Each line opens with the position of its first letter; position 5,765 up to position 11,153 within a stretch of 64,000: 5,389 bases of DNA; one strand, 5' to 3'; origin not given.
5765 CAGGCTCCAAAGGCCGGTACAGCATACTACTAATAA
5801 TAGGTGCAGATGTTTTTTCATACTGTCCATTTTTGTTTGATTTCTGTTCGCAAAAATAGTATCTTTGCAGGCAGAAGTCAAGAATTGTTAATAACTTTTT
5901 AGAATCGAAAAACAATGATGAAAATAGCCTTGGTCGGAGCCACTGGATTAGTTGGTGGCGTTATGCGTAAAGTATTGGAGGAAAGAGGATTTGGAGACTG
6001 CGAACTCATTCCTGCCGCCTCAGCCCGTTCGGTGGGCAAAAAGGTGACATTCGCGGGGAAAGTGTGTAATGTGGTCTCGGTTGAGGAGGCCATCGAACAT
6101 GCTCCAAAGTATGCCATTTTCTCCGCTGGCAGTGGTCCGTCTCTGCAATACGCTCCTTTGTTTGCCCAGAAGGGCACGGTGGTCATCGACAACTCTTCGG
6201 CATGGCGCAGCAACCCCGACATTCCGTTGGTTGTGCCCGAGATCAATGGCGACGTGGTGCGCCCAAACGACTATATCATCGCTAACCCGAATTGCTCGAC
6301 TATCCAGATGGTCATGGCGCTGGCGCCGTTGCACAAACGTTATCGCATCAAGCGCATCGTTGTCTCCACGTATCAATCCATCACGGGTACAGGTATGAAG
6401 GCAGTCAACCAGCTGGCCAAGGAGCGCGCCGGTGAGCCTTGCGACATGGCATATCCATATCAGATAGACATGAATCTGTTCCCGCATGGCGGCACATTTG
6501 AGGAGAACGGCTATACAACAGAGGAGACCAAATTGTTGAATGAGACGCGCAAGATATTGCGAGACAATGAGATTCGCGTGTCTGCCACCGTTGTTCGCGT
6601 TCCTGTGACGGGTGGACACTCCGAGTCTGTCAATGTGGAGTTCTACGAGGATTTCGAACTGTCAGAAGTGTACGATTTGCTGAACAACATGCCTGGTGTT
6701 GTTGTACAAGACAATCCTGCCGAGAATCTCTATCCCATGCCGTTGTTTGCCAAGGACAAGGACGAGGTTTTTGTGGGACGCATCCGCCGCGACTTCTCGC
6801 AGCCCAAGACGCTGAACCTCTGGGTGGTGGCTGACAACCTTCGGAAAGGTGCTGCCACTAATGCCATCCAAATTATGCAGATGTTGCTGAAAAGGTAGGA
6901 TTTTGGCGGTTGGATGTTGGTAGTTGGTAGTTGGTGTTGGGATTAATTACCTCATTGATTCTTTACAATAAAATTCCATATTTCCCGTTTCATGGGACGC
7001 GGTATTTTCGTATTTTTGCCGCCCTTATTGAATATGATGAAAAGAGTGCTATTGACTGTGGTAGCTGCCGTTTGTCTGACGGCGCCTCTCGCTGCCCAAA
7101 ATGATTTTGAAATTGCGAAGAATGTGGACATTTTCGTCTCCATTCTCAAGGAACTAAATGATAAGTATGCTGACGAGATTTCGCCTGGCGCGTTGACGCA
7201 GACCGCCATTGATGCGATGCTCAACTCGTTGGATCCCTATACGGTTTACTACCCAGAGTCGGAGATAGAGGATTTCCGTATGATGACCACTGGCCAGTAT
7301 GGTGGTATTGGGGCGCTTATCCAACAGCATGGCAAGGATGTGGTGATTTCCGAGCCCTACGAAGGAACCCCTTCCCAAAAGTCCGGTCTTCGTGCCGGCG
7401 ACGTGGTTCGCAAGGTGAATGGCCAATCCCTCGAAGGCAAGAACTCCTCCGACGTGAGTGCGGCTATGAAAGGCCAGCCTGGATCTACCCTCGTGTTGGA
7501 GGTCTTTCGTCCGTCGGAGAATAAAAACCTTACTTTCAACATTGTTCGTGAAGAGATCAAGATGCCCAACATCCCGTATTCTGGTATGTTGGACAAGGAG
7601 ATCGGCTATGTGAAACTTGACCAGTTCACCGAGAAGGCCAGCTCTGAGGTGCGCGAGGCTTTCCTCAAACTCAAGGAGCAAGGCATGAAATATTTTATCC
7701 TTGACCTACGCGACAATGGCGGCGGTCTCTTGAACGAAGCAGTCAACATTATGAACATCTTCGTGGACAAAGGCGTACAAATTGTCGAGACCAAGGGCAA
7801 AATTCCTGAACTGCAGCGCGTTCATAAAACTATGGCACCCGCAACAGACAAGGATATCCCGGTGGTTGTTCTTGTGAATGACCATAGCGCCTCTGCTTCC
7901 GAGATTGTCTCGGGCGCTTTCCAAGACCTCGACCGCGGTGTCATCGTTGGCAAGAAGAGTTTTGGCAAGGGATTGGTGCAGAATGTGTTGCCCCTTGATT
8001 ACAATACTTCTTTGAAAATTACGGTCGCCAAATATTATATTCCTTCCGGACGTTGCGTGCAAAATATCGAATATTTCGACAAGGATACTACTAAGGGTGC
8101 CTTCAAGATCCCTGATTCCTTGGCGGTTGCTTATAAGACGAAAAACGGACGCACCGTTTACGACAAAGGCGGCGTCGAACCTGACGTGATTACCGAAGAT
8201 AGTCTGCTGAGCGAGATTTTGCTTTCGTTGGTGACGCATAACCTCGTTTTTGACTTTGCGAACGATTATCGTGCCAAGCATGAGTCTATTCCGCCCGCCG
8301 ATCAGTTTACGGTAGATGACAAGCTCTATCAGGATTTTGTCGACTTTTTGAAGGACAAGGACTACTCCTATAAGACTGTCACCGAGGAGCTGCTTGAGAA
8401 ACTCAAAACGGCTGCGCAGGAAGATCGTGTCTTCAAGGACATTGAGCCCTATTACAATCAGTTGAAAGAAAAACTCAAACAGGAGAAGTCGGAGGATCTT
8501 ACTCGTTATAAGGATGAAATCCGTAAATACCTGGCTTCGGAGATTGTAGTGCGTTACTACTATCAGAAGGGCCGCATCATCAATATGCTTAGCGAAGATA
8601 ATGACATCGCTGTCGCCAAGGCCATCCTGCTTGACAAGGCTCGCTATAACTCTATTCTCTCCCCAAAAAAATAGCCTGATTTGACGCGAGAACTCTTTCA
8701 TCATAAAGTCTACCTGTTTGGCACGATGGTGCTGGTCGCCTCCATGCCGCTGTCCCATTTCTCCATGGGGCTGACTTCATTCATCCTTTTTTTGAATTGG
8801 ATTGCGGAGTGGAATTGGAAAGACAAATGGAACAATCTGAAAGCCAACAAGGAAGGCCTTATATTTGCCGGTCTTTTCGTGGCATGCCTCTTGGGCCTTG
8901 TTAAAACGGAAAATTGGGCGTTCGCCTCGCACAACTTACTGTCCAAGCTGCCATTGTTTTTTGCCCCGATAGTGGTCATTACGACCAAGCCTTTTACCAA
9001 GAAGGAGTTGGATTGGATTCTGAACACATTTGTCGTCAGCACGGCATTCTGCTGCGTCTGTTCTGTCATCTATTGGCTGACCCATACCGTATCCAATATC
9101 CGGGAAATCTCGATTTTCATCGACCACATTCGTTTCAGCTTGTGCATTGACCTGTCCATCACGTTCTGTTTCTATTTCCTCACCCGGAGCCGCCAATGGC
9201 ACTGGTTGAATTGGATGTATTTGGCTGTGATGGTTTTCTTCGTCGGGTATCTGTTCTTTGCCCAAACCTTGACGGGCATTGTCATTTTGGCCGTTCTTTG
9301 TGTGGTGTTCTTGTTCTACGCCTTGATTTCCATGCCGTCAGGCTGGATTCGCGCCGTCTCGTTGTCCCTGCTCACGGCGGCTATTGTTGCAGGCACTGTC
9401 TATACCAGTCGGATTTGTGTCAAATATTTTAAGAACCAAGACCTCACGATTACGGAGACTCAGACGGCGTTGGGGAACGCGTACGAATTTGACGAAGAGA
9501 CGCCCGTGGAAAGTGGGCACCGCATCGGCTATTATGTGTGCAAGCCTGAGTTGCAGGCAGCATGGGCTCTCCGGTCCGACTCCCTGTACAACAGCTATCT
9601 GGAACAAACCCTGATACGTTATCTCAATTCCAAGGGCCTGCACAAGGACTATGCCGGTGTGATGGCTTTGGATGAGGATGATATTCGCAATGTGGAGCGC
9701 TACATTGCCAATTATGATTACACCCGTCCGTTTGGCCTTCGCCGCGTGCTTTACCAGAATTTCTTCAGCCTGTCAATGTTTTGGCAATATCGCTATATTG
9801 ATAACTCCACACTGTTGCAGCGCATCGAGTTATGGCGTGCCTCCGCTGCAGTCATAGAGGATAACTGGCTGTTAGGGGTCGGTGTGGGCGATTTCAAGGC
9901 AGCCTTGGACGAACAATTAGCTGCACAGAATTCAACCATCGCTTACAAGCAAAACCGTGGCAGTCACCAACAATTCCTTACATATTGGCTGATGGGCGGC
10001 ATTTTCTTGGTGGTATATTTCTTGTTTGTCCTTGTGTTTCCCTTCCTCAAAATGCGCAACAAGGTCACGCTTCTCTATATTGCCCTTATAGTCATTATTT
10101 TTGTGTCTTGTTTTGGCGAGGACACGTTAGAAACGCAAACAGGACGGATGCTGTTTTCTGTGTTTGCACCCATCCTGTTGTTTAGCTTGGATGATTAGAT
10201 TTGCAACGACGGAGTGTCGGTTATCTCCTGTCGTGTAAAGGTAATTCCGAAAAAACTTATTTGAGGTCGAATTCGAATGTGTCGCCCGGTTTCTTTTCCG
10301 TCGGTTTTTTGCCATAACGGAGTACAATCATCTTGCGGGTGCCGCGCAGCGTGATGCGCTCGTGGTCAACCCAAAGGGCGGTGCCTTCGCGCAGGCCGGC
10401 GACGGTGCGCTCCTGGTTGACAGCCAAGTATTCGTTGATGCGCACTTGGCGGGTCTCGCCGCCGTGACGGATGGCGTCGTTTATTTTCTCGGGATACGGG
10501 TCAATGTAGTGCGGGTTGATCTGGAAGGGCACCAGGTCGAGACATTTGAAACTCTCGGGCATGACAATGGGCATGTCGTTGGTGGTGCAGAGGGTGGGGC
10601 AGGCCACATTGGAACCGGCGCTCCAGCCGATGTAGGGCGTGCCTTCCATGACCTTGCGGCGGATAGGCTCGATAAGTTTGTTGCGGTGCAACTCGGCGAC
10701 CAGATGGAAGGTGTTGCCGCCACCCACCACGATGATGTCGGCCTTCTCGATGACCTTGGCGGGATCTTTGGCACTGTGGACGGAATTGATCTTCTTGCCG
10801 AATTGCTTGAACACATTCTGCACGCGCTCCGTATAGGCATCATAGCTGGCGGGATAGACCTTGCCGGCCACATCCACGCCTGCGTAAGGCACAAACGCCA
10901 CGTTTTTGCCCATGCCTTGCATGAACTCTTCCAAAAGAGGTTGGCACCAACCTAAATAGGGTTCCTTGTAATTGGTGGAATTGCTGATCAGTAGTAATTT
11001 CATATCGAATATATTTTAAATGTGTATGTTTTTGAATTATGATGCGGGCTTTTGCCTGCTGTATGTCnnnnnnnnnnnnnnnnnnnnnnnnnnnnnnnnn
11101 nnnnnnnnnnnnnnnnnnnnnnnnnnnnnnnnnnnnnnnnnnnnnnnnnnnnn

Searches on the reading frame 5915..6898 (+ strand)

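Call 14: search_protein_families(library=pfam, proteins=[window:5915-6898:+])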
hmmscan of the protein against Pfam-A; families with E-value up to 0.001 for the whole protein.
window:5915-6898:+ (327 aa): 2 families
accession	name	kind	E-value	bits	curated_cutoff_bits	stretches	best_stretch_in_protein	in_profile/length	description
PF02774.23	Semialdhyde_dhC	-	3.4e-48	164.7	26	1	136-311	1-184/184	Semialdehyde dehydrogenase, dimerisation domain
PF01118.30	Semialdhyde_dh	-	1.2e-23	84.3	26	1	3-115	1-118/121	Semialdehyde dehydrogenase, NAD binding domain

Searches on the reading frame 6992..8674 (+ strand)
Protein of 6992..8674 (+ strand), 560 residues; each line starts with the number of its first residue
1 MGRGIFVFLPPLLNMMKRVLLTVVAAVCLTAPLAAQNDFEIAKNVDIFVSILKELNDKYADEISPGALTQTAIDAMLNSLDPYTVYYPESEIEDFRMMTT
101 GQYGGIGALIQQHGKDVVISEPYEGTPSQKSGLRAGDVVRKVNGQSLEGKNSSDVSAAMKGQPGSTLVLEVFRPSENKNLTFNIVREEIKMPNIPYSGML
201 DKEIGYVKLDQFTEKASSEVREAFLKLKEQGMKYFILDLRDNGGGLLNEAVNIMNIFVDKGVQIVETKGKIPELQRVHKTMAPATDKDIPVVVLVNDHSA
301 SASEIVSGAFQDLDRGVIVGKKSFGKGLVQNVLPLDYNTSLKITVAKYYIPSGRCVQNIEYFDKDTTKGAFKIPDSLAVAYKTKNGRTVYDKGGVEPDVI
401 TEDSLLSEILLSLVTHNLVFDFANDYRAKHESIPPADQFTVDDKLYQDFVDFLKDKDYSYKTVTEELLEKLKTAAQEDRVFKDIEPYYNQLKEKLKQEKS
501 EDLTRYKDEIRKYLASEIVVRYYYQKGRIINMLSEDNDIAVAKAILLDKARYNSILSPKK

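Call 14: search_protein_families(library=pfam, proteins=[window:6992-8674:+])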
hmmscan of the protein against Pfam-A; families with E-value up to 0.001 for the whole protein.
window:6992-8674:+ (560 aa): 4 families
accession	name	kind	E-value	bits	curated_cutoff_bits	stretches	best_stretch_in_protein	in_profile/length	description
PF03572.23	Peptidase_S41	-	3.5e-50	170.2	24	1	204-359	2-157/165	Peptidase family S41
PF13180.12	PDZ_2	-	7.3e-11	42.6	27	1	104-182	1-78/80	PDZ domain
PF17820.7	PDZ_6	-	1.3e-09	38.1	27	1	118-171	1-52/54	PDZ domain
PF00595.29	PDZ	-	1.3e-07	32.3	23.2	1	103-170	9-79/81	PDZ domain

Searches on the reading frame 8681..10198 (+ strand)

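Call 14: search_protein_families(library=pfam, proteins=[window:8681-10198:+])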
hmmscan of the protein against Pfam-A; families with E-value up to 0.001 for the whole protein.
window:8681-10198:+ (505 aa): 2 families
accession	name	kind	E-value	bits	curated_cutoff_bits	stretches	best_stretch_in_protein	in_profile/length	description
PF04932.20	Wzy_C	-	5.7e-07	29.9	31.7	1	372-448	75-149/149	O-Antigen ligase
PF03788.19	LrgA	-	0.00047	20.5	28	1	65-128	25-90/94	LrgA family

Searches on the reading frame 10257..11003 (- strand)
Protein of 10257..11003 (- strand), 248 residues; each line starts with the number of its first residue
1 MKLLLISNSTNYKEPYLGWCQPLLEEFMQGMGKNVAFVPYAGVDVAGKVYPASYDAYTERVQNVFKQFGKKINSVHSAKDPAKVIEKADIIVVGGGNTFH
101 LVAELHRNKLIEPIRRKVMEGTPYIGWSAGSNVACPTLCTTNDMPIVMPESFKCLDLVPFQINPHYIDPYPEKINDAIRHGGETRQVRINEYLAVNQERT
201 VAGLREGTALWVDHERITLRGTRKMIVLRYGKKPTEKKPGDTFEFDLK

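Call 14: search_protein_families(library=pfam, proteins=[window:10257-11003:-])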
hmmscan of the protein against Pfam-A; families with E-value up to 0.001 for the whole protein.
window:10257-11003:- (248 aa): 1 family
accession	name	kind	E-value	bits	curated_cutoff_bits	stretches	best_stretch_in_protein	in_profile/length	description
PF03575.23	Peptidase_S51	-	8.8e-62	208.9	23.9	1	3-219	1-205/206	Peptidase family S51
